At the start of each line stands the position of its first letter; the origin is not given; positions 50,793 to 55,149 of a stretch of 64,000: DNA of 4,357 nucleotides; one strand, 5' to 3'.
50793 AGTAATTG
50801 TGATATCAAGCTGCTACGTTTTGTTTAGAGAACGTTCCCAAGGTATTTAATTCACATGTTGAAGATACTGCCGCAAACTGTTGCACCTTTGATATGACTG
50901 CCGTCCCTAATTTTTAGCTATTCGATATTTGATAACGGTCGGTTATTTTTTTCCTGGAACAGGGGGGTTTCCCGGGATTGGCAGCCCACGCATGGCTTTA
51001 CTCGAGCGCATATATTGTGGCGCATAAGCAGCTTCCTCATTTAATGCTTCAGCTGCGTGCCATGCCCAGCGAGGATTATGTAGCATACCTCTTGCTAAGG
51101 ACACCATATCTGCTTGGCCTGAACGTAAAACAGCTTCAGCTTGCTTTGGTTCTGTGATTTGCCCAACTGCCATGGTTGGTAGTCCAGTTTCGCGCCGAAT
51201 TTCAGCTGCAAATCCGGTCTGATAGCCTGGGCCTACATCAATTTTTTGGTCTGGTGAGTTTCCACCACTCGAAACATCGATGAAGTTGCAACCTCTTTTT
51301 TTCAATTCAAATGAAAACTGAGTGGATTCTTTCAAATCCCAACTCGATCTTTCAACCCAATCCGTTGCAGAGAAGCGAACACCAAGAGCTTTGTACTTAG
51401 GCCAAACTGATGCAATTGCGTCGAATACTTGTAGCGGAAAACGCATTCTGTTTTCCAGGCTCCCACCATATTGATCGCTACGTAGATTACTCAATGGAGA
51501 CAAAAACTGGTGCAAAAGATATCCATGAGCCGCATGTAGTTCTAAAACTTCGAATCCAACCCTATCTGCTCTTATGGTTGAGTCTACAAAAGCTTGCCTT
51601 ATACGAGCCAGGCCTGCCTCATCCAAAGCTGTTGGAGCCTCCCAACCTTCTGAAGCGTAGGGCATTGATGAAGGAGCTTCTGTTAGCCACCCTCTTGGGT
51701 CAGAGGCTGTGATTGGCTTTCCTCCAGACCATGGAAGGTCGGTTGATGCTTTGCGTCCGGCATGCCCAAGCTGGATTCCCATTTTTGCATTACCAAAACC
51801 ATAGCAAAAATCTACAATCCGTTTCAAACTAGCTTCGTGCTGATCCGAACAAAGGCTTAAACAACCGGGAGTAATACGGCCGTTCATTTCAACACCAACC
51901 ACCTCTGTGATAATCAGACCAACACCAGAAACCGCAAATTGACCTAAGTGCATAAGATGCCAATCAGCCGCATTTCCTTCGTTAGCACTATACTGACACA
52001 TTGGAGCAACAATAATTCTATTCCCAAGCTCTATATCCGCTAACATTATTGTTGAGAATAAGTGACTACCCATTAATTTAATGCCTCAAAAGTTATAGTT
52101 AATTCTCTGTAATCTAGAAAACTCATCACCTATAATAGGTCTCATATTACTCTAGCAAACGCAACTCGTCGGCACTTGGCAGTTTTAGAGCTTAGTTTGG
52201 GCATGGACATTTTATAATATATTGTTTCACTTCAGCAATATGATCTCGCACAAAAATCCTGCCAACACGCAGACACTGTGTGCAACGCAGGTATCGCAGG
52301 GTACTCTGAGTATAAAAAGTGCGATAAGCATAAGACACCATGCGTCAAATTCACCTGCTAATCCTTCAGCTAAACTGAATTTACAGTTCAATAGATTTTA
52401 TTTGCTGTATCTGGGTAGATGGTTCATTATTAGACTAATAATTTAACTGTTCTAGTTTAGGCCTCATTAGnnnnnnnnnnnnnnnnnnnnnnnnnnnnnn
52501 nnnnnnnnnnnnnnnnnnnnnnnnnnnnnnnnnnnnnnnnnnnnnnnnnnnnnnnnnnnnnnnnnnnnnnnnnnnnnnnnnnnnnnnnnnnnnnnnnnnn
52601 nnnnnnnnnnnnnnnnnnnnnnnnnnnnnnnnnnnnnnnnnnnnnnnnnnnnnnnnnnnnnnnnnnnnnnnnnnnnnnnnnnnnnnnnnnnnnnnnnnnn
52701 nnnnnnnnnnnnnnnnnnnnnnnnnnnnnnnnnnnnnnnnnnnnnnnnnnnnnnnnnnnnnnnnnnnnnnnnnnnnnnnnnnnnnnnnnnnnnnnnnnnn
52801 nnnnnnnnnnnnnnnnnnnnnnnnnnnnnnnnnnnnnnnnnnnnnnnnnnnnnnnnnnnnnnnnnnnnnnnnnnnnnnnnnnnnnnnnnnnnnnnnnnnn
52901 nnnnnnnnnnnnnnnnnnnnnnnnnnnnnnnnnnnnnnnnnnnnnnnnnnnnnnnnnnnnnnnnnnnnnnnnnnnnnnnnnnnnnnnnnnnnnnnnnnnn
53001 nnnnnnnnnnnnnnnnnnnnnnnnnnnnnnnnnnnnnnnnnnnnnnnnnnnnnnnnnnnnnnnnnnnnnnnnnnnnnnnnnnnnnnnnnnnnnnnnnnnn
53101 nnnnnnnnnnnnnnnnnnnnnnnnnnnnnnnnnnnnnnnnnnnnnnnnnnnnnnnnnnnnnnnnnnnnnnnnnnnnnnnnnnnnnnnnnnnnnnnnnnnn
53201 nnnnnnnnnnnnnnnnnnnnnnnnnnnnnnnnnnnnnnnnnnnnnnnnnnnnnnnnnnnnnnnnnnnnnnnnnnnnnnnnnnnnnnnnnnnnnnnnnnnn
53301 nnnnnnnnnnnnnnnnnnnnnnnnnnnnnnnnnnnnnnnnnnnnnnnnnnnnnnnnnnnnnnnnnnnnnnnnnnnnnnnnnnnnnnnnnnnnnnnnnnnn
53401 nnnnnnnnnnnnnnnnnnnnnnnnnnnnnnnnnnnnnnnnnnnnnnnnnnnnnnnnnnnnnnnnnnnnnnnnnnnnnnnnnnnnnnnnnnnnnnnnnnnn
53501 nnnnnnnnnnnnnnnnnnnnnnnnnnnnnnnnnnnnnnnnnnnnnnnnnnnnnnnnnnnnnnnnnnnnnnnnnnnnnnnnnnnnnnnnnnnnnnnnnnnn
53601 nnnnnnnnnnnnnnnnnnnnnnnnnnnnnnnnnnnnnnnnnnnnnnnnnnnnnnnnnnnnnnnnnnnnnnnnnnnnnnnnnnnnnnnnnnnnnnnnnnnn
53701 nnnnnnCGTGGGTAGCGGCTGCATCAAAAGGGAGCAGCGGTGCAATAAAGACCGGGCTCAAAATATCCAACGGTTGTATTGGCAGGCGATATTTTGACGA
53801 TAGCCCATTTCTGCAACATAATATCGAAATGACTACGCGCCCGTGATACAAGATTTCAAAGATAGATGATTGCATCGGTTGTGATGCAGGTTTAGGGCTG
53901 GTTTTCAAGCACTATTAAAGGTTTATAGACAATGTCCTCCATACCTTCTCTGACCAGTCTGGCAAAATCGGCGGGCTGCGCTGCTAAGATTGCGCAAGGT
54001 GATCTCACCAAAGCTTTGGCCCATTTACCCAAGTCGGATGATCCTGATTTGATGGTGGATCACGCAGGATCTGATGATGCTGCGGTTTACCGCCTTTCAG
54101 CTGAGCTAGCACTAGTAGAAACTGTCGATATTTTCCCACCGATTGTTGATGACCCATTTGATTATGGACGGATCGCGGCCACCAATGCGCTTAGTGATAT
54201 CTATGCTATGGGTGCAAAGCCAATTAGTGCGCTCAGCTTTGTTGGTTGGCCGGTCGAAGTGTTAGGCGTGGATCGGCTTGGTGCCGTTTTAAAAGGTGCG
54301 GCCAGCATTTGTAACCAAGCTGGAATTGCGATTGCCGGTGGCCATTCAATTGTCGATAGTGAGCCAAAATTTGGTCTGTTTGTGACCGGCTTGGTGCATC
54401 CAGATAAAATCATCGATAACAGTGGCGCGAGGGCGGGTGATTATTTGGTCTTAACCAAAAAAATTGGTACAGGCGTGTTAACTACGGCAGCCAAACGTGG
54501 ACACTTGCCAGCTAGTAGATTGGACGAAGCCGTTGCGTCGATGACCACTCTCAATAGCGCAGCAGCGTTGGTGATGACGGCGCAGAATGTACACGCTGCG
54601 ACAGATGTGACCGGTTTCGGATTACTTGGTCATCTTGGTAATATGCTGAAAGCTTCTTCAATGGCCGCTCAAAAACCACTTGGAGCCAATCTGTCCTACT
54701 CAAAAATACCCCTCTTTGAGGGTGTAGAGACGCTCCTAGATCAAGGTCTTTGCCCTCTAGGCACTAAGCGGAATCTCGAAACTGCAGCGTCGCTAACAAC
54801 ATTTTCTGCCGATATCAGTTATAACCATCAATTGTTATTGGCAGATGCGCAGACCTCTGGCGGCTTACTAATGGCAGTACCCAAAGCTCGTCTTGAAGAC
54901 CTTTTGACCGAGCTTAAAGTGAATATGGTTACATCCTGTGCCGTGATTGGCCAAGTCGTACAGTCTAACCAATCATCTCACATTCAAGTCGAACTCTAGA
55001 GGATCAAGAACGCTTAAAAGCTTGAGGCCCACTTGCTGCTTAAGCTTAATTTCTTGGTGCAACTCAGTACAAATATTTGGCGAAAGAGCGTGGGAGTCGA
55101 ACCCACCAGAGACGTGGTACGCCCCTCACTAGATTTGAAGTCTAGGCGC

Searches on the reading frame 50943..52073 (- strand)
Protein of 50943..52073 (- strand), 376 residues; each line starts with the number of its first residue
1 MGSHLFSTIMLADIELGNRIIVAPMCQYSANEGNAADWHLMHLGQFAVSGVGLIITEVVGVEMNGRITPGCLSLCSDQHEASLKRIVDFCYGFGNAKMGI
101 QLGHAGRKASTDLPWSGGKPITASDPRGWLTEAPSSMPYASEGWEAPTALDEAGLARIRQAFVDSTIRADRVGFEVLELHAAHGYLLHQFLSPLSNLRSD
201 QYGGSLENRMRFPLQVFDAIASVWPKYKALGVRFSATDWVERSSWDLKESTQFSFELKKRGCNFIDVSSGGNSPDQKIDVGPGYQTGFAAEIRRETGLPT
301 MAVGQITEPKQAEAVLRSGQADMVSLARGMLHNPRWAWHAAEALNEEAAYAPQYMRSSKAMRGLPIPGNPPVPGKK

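Call 92: search_protein_families(library=pfam, proteins=[window:50943-52073:-], max_evalue=0.000001)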
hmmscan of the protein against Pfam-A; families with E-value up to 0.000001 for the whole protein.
window:50943-52073:- (376 aa): 1 family
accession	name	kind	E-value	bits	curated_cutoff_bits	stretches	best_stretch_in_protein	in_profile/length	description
PF00724.26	Oxidored_FMN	-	1.3e-56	192.7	27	1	5-346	2-341/342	NADH:flavin oxidoreductase / NADH oxidase family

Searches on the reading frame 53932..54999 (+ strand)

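Call 92: search_protein_families(library=pfam, proteins=[window:53932-54999:+], max_evalue=0.000001)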
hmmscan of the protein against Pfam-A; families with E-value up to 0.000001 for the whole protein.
window:53932-54999:+ (355 aa): 2 families
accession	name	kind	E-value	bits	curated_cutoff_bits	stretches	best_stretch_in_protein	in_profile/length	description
PF00586.29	AIRS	-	6.2e-24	85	24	1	48-155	2-112/112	AIR synthase related protein, N-terminal domain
PF02769.27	AIRS_C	-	2.2e-18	67.3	23.1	1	167-348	1-151/156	AIR synthase related protein, C-terminal domain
